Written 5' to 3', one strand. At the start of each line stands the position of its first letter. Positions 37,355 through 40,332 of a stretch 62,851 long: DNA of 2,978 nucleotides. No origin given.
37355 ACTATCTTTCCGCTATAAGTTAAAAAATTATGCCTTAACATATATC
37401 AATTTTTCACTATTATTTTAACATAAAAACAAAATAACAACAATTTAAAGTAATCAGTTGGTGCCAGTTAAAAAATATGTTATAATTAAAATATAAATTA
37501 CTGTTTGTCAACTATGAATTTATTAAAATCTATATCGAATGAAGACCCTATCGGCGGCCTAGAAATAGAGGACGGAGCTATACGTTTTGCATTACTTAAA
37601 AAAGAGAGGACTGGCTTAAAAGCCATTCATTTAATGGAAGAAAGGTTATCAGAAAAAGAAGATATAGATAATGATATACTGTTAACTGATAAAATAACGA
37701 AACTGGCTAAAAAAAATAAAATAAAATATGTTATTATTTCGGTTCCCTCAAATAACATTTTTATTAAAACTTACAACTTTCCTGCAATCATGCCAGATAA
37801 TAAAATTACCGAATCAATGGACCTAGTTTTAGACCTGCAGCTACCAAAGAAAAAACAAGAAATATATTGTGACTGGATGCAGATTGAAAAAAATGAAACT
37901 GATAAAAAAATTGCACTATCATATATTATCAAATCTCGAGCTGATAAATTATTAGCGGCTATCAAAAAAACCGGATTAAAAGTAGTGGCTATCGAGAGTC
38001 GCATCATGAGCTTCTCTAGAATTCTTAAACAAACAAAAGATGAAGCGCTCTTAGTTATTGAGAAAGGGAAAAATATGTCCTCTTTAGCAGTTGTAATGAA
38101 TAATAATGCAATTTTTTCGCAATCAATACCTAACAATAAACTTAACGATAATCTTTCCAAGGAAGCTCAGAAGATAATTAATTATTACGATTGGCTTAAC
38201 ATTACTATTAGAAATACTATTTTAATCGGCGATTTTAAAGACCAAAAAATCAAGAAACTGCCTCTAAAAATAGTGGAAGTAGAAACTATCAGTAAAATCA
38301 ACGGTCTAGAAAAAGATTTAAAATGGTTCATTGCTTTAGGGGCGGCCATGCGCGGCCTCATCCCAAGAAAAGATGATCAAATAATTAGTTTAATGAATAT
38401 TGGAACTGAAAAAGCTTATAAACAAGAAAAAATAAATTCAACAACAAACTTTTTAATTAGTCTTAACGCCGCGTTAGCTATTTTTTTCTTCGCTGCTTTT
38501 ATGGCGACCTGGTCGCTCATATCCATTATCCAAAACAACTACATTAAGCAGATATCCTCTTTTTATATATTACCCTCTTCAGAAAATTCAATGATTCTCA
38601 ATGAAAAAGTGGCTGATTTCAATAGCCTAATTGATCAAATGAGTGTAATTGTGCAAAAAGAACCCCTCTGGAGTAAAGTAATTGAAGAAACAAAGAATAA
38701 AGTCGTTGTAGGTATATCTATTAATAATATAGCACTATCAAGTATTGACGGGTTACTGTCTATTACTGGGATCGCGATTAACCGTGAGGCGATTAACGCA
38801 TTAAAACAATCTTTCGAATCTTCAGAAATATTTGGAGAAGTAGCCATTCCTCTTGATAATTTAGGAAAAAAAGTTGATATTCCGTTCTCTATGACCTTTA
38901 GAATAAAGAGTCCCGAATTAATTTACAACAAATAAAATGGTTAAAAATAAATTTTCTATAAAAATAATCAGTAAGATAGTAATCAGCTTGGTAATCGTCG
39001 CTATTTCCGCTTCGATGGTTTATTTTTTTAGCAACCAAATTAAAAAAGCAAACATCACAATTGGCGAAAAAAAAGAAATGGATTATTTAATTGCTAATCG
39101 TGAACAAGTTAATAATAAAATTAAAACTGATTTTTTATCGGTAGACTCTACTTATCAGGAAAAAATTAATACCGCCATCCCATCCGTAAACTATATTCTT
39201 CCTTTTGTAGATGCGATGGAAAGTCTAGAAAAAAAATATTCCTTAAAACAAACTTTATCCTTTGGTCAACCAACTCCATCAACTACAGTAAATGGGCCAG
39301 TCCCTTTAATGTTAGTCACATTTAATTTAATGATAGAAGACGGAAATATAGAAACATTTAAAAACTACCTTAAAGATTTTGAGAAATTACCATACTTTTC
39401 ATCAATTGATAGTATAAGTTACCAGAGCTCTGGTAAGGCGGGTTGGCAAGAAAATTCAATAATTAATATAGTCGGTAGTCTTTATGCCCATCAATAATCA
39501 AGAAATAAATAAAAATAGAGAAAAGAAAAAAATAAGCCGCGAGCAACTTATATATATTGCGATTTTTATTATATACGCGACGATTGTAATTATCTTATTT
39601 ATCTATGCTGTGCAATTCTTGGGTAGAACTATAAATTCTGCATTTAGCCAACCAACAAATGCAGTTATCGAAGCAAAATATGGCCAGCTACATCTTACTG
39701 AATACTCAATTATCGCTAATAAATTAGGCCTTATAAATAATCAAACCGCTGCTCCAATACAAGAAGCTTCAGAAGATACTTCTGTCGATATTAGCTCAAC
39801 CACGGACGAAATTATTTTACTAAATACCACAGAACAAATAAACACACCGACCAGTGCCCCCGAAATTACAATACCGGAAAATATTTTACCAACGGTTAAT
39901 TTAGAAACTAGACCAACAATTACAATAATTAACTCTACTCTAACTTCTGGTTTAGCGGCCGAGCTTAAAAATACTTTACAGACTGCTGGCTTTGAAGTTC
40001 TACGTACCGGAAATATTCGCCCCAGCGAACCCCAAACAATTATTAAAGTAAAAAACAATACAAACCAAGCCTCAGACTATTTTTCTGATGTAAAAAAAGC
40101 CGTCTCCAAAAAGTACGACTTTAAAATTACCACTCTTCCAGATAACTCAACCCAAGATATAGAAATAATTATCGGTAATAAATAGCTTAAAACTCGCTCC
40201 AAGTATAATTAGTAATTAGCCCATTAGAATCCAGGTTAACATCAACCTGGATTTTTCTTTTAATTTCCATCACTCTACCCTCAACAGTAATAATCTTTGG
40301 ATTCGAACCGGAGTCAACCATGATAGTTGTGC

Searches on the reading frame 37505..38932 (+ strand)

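Call 9: search_protein_families(library=pfam, proteins=[window:37505-38932:+], max_evalue=0.001)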
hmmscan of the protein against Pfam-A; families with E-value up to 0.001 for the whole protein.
window:37505-38932:+ (476 aa): 1 family
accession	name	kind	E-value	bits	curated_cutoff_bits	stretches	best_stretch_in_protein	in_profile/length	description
PF11104.14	PilM_2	-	8e-08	32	27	1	18-206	1-206/340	Type IV pilus assembly protein PilM;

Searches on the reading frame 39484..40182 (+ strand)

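Call 9: search_protein_families(library=pfam, proteins=[window:39484-40182:+], max_evalue=0.001)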
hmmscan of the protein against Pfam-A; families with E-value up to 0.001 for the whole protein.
window:39484-40182:+ (233 aa): 1 family
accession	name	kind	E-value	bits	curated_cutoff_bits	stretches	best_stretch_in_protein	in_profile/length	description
PF13399.11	LytR_C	-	1.6e-08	35.8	22.2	1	145-232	3-84/86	LytR cell envelope-related transcriptional attenuator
